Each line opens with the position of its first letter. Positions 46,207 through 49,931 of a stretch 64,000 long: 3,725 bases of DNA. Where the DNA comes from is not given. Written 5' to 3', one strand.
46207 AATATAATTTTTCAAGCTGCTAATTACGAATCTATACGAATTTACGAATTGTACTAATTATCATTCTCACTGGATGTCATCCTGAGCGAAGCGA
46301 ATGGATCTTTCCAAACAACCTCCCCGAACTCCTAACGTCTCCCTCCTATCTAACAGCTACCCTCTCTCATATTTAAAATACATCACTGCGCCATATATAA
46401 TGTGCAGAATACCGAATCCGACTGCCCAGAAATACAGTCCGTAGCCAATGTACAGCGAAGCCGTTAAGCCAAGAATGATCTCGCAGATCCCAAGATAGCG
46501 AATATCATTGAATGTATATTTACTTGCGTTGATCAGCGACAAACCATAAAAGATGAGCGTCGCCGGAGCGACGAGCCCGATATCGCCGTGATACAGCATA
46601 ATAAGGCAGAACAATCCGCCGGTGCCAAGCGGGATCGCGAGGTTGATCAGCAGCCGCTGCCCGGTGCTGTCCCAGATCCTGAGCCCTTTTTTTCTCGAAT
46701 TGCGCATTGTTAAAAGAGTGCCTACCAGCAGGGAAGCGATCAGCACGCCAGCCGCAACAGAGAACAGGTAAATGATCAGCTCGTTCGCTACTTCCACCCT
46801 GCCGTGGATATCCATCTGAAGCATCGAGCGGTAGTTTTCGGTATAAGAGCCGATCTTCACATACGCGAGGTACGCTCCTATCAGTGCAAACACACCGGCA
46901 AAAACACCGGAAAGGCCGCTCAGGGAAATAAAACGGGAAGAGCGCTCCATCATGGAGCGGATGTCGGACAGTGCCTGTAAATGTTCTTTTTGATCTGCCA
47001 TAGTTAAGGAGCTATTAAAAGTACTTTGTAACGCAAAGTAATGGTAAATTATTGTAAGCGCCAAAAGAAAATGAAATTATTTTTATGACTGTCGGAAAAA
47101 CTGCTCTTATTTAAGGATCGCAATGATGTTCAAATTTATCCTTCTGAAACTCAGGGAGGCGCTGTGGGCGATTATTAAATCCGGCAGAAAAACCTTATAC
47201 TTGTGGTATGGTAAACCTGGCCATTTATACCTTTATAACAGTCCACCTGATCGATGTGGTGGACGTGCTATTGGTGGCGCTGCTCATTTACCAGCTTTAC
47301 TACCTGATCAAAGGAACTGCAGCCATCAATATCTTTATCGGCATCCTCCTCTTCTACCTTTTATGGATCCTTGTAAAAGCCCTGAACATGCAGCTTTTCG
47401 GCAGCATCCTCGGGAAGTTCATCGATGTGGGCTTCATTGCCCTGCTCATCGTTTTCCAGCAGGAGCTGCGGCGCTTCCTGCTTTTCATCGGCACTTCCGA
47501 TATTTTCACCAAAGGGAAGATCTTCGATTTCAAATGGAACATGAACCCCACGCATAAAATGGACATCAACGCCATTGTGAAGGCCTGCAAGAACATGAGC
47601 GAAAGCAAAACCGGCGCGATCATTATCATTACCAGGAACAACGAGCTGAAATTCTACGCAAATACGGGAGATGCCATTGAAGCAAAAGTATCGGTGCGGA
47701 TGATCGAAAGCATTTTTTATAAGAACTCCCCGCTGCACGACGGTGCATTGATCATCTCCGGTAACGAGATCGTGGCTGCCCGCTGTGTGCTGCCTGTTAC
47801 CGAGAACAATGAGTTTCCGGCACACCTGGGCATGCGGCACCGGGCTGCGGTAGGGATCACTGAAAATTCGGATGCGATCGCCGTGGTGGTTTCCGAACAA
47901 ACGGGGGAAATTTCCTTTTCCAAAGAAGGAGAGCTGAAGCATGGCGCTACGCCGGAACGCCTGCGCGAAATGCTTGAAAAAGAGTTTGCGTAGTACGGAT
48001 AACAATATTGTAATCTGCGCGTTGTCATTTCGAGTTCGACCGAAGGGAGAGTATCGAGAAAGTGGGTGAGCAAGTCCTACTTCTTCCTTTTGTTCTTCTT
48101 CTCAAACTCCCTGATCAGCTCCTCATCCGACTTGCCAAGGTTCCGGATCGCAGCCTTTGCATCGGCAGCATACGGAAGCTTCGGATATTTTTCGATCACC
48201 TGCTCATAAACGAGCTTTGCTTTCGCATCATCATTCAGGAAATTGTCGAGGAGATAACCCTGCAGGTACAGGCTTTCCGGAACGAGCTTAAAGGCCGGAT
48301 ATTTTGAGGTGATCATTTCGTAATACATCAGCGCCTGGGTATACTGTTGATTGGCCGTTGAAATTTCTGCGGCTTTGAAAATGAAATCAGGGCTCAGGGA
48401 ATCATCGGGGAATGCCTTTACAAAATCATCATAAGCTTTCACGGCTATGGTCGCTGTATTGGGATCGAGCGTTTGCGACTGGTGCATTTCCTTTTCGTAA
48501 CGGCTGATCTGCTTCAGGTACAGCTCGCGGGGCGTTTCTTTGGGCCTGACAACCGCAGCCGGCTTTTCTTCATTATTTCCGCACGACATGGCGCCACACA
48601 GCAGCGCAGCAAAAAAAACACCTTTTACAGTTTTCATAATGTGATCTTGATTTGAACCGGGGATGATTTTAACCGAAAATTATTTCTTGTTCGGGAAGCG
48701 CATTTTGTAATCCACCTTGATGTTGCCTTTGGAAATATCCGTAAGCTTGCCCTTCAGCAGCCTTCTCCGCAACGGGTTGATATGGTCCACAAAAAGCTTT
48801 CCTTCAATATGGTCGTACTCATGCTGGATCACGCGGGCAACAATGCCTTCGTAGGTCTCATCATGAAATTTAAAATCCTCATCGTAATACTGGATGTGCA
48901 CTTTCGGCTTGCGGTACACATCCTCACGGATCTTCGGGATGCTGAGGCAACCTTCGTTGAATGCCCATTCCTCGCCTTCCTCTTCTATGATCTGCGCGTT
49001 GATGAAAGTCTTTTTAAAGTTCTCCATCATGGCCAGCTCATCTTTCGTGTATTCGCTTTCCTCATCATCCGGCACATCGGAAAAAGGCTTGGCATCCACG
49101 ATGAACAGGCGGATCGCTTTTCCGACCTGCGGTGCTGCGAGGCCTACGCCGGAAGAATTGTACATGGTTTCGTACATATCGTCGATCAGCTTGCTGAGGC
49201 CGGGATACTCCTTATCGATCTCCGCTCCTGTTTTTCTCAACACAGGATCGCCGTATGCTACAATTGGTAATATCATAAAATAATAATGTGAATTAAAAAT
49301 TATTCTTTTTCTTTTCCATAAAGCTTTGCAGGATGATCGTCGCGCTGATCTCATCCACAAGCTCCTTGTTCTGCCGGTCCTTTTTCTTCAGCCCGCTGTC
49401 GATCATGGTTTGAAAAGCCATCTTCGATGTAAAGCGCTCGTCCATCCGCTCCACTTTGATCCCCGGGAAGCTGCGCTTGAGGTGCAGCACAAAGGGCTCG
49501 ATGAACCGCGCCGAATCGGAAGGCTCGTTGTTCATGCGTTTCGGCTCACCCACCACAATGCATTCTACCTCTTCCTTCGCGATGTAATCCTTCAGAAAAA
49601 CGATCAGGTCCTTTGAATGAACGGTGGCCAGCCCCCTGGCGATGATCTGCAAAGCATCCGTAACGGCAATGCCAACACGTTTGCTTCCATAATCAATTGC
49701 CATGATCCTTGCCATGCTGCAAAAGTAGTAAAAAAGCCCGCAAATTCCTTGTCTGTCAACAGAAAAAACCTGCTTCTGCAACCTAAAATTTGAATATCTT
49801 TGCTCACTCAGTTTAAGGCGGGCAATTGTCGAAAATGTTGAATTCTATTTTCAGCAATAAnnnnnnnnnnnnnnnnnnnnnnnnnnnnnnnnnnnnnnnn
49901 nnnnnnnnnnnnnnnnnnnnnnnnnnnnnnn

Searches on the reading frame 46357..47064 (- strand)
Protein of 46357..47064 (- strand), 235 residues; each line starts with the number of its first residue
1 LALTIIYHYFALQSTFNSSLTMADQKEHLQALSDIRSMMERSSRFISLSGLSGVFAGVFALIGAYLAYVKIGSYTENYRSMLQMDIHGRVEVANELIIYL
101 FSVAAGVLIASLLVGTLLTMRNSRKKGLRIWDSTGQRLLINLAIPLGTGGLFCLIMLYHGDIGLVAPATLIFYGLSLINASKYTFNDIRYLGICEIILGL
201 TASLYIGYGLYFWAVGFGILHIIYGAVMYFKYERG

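Call 9: search_protein_families(library=pfam, proteins=[window:46357-47064:-], max_evalue=0.001)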
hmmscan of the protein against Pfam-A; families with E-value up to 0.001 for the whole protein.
window:46357-47064:- (235 aa): 0 families

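Call 34: find_homologous_proteins(query=window:46357-47064:-, max_evalue=0.001)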
Query window:46357-47064:- (235 aa): 7999 proteins with E <= 0.001 among 8000 candidates; the best 120 are listed.
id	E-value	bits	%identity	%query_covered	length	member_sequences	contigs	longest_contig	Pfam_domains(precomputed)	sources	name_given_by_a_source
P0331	1.6e-131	455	100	91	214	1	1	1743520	-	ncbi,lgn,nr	ncbi:MAG: hypothetical protein JWO09_465 [Bacteroidetes bacterium]|nr:hypothetical protein [Bacteroi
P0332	1.8e-127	441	96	91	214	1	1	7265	-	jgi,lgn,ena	-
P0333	6.8e-126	436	95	91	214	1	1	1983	-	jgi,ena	-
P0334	2.8e-125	434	88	100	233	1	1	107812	-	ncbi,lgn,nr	ncbi:MAG: hypothetical protein JWO44_1316 [Bacteroidetes bacterium]|nr:hypothetical protein [Bactero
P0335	3.3e-117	408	88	91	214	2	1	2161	-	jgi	jgi:general stress protein CsbA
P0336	1.0e-111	390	79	100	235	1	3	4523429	-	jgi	jgi:general stress protein CsbA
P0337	1.7e-111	389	84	91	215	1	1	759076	-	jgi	jgi:hypothetical protein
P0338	1.2e-110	386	82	91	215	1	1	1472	-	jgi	jgi:hypothetical protein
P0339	7.4e-110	384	81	91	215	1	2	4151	-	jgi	jgi:hypothetical protein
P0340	7.4e-110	384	84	91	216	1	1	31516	-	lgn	-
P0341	7.6e-110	384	81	91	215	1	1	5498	-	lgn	-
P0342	3.2e-109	382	83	91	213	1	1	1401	-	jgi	jgi:hypothetical protein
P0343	1.0e-108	380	80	91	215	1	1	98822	-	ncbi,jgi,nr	ncbi:MAG: hypothetical protein K0S44_1236 [Bacteroidetes bacterium]|jgi:hypothetical protein|nr:hypo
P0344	6.3e-108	377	79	91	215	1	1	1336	-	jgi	jgi:hypothetical protein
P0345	1.3e-106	373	79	91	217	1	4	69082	-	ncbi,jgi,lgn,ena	ncbi:MAG TPA: hypothetical protein VF868_08285 [Bacteroidia bacterium]|jgi:general stress protein Cs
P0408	1.1e-88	315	70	91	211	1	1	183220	-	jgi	jgi:hypothetical protein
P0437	2.4e-86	307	68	91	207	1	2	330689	-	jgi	jgi:hypothetical protein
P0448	9.9e-86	305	67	91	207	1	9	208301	-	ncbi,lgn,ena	-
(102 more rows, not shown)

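Call 49: search_protein_families(library=pfam, alignment_id=A5, max_evalue=1)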
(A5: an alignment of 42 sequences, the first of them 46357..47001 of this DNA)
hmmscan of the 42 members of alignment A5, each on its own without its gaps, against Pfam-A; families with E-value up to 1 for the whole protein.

A. member 1, window:46357-47001:- (214 aa): 2 families
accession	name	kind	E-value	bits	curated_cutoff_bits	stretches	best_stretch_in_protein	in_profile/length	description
PF05251.17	Ost5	-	0.037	14.7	27.4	1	147-198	22-71/73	Oligosaccharyltransferase subunit 5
PF01312.24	Bac_export_2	-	0.27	10.8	24.4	1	18-104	119-206/335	FlhB HrpN YscU SpaS Family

B. families by the number of members that match (of 42 scanned): 18 families
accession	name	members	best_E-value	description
PF05251.17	Ost5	24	0.0013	Oligosaccharyltransferase subunit 5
PF03729.18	DUF308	6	0.017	Short repeat of unknown function (DUF308)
PF13273.12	DUF4064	4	0.0057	Protein of unknown function (DUF4064)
PF13572.11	DUF4134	4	0.014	Domain of unknown function (DUF4134)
PF03699.18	UPF0182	3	0.16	Uncharacterised protein family (UPF0182)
PF20479.3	TMEM128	2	0.0099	TMEM128 protein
PF01312.24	Bac_export_2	2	0.21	FlhB HrpN YscU SpaS Family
PF10810.13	DUF2545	1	0.008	Protein of unknown function (DUF2545)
PF04844.18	Ovate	1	0.067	Transcriptional repressor, ovate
PF16943.10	T4SS_CagC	1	0.079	Cag pathogenicity island, type IV secretory system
PF14034.11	Spore_YtrH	1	0.13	Sporulation protein YtrH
PF05320.17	Pox_RNA_Pol_19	1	0.16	Poxvirus DNA-directed RNA polymerase 19 kDa subunit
PF05858.17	BIV_Env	1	0.2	Bovine immunodeficiency virus surface protein (SU)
PF13564.11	DoxX_2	1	0.21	DoxX-like family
PF12046.13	CCB1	1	0.31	Cofactor assembly of complex C subunit B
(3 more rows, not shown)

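Call 52: predict_structure(alignment_id=A5)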
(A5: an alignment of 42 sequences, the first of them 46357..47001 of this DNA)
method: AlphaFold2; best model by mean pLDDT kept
length: 214 residues; sequences in the alignment: 42
mean_pLDDT: 77.8   pTM: 0.71
mean pLDDT of the five models: 77.8, 77.3, 74.6, 71.7, 65.9
residues with pLDDT >= 90: 41; 70-90: 107; 50-70: 65; < 50: 1
segments of 3 or more residues with pLDDT < 50: none
pLDDT, mean of each block of 10 residues (from residue 1): 58 58 65 89 88 60 56 79 88 81 65 75 86 84 88 88 78 93 85 91 86 62
secondary structure, 60 per line:
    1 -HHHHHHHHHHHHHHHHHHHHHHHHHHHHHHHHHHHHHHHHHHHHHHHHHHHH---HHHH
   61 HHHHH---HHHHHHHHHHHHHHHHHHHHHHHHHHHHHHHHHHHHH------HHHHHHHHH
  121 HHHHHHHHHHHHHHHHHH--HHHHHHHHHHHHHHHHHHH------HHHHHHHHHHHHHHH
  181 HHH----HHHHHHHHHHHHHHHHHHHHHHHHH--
elements in order: H2-53 H57-65 H69-105 H112-138 H141-159 H166-183 H188-212

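Call 56: find_encoding_contigs(protein=P0437, flank=10000, max_places=1)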
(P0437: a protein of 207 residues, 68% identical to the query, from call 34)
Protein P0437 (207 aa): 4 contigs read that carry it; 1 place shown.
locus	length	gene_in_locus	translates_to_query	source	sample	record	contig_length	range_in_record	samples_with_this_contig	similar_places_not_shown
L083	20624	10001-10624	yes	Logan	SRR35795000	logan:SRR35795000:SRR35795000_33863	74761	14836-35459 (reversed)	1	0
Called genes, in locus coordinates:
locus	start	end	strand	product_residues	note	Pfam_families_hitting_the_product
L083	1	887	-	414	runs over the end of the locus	PF07690:MFS_1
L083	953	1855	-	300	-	PF01745:IPT, PF01715:IPPT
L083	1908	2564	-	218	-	PF07929:PRiA4_ORF3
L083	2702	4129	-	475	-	PF01743:PolyA_pol, PF12627:PolyA_pol_RNAbd, PF01966:HD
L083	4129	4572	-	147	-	PF07606:DUF1569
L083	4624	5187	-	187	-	PF01300:Sua5_yciO_yrdC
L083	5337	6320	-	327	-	PF01075:Glyco_transf_9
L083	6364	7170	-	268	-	PF14805:THDPS_N_2, PF00132:Hexapep (weak), PF14602:Hexapep_2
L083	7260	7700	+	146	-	PF03652:RuvX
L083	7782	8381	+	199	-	PF01327:Pep_deformylase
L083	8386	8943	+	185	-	PF13174:TPR_6 (weak)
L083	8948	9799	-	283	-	PF19293:CdaA_N, PF02457:DAC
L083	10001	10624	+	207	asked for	-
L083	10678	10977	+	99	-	PF13601:HTH_34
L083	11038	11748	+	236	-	PF20394:DUF6688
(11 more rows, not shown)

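Call 57: find_encoding_contigs(protein=P0448, flank=10000, max_places=1)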
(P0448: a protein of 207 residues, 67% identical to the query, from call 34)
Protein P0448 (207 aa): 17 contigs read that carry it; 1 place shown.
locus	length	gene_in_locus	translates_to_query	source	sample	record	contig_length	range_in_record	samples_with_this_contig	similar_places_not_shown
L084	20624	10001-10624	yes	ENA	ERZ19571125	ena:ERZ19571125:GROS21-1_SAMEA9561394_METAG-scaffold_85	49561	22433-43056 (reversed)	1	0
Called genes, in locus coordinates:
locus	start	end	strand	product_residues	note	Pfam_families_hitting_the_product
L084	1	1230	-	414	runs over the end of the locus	PF07690:MFS_1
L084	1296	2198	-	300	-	PF01745:IPT, PF01715:IPPT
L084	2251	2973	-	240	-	PF07929:PRiA4_ORF3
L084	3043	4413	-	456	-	PF01743:PolyA_pol, PF12627:PolyA_pol_RNAbd, PF01966:HD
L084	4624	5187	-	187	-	PF01300:Sua5_yciO_yrdC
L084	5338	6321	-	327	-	PF01075:Glyco_transf_9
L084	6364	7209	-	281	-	PF14805:THDPS_N_2, PF00132:Hexapep (weak), PF14602:Hexapep_2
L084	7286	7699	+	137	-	PF03652:RuvX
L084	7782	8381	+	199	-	PF01327:Pep_deformylase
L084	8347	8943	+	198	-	PF13174:TPR_6 (weak)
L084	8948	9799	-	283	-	PF19293:CdaA_N, PF02457:DAC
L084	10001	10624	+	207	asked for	-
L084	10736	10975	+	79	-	PF13601:HTH_34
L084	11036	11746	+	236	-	PF20394:DUF6688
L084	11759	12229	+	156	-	-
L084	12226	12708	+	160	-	-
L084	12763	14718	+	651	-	PF13687:DUF4153, PF12799:LRR_4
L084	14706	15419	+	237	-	-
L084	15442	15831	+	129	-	PF01219:DAGK_prokar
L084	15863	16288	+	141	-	-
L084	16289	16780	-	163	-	PF04461:YajQ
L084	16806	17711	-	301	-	PF19420:DDAH_eukar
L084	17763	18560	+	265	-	PF01427:Peptidase_M15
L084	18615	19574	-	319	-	PF11751:PorP_SprF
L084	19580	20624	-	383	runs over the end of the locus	PF13585:CHU_C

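Call 58: find_encoding_contigs(protein=P0408, flank=10000, max_places=1)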
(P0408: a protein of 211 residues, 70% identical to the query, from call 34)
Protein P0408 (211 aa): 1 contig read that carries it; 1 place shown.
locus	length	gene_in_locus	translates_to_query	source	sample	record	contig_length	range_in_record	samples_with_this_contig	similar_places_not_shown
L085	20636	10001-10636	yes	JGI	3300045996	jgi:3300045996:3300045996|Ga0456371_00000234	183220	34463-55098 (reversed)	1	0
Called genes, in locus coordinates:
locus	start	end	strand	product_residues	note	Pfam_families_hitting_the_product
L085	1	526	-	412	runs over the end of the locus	PF07690:MFS_1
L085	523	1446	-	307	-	PF01745:IPT, PF13238:AAA_18 (faint), PF01715:IPPT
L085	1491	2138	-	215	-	PF07929:PRiA4_ORF3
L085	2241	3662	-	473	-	PF01743:PolyA_pol, PF12627:PolyA_pol_RNAbd, PF01966:HD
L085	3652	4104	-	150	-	PF07606:DUF1569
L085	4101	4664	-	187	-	PF01300:Sua5_yciO_yrdC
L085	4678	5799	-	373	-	PF13439:Glyco_transf_4, PF20706:GT4-conflict (faint), PF00534:Glycos_transf_1, PF13692:Glyco_trans_1_4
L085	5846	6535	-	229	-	-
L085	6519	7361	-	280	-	PF14805:THDPS_N_2, PF00132:Hexapep (weak), PF14602:Hexapep_2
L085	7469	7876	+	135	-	PF03652:RuvX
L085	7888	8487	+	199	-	PF01327:Pep_deformylase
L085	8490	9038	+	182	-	PF13174:TPR_6 (faint)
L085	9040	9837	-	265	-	PF19293:CdaA_N, PF02457:DAC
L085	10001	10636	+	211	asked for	-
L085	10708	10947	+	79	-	PF13601:HTH_34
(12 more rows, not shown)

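Call 76: search_protein_families(library=padloc, proteins=[window:46357-47001:-], max_evalue=0.01)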
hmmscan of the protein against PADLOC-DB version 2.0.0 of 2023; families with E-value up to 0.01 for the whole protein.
window:46357-47001:- (214 aa): 0 families

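Call 81: search_protein_families(library=pfam, proteins=[L084:15863-16285:+], max_evalue=0.01)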
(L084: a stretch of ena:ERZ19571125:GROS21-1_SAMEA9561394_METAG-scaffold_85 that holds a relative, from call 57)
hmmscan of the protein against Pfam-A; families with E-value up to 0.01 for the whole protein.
L084:15863-16285:+ (141 aa): 7 families
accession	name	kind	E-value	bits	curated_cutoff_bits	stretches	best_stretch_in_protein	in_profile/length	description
PF21785.3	Bflower_2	-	1.9e-38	131.2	38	1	22-137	1-111/112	5-fold beta-flower protein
PF25156.2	PNGase_A_C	-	1.5e-05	25.4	27.9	0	21-56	24-59/76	PNGase_A C-terminal domain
PF21339.3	VEGFR-1-like_Ig-like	-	0.00021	21.4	27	0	24-53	51-80/83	Vascular endothelial growth factor receptor 1-like, Ig-like domain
PF10902.13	WYL_2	-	0.001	19.8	26.7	0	85-101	16-31/74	WYL_2, Sm-like SH3 beta-barrel fold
PF09467.15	Yopt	-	0.0022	18.5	25.5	0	50-69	42-61/71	Hypothetical protein Yopt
PF14528.11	LAGLIDADG_3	-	0.0051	17.5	22.5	0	50-63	8-21/82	LAGLIDADG-like domain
PF21784.3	Bflower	-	0.0079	17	25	0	61-124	5-66/116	4-fold beta flower protein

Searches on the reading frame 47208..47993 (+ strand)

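Call 9: search_protein_families(library=pfam, proteins=[window:47208-47993:+], max_evalue=0.001)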
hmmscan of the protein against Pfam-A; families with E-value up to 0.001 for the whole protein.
window:47208-47993:+ (261 aa): 2 families
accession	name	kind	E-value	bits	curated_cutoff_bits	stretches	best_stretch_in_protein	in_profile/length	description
PF02457.21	DAC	-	3.5e-43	146.4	27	1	125-242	2-118/119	DisA bacterial checkpoint controller nucleotide-binding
PF19293.4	CdaA_N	-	5.3e-21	75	23.8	1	9-87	2-81/81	CdaA N-terminal transmembrane domain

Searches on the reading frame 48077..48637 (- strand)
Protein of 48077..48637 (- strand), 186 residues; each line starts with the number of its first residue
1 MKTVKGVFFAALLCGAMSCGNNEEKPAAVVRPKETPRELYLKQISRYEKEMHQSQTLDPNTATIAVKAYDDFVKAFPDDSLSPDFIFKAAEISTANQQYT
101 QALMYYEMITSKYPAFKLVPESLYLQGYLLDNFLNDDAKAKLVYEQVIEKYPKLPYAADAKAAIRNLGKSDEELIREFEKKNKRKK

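Call 9: search_protein_families(library=pfam, proteins=[window:48077-48637:-], max_evalue=0.001)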
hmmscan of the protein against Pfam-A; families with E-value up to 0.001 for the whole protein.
window:48077-48637:- (186 aa): 3 families
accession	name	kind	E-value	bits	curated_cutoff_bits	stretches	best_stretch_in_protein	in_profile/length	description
PF13174.12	TPR_6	-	6.8e-11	42.5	26.3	1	121-153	1-32/33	Tetratricopeptide repeat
PF13428.12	TPR_14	-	8.5e-05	23.3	23.5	0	133-162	13-42/44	Tetratricopeptide repeat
PF13525.12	YfiO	-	0.00063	20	25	0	96-167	55-136/203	Outer membrane lipoprotein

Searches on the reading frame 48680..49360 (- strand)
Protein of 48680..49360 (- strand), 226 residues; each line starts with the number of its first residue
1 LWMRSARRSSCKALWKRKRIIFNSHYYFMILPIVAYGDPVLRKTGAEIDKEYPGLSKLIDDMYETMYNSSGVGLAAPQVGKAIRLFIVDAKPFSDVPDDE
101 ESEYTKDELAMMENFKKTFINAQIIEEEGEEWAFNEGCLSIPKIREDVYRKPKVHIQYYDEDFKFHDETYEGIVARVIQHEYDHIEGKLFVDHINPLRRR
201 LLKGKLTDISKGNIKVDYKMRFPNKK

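Call 9: search_protein_families(library=pfam, proteins=[window:48680-49360:-], max_evalue=0.001)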
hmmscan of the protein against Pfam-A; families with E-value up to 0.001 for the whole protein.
window:48680-49360:- (226 aa): 1 family
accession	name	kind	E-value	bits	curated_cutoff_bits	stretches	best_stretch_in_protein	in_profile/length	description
PF01327.26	Pep_deformylase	-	3.9e-49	166.7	22.8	1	31-199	2-155/156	Polypeptide deformylase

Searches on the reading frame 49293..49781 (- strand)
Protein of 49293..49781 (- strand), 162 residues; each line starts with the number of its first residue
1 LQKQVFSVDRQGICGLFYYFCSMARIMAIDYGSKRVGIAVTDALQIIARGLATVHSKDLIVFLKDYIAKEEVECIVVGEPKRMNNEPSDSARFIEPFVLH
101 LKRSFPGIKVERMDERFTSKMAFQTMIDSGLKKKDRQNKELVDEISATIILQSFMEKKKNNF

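Call 9: search_protein_families(library=pfam, proteins=[window:49293-49781:-], max_evalue=0.001)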
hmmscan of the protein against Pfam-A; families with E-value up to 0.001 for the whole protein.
window:49293-49781:- (162 aa): 1 family
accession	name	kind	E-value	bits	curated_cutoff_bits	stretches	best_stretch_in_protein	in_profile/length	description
PF03652.20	RuvX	-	8.8e-35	120.4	29.2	1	25-156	2-133/134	Holliday junction resolvase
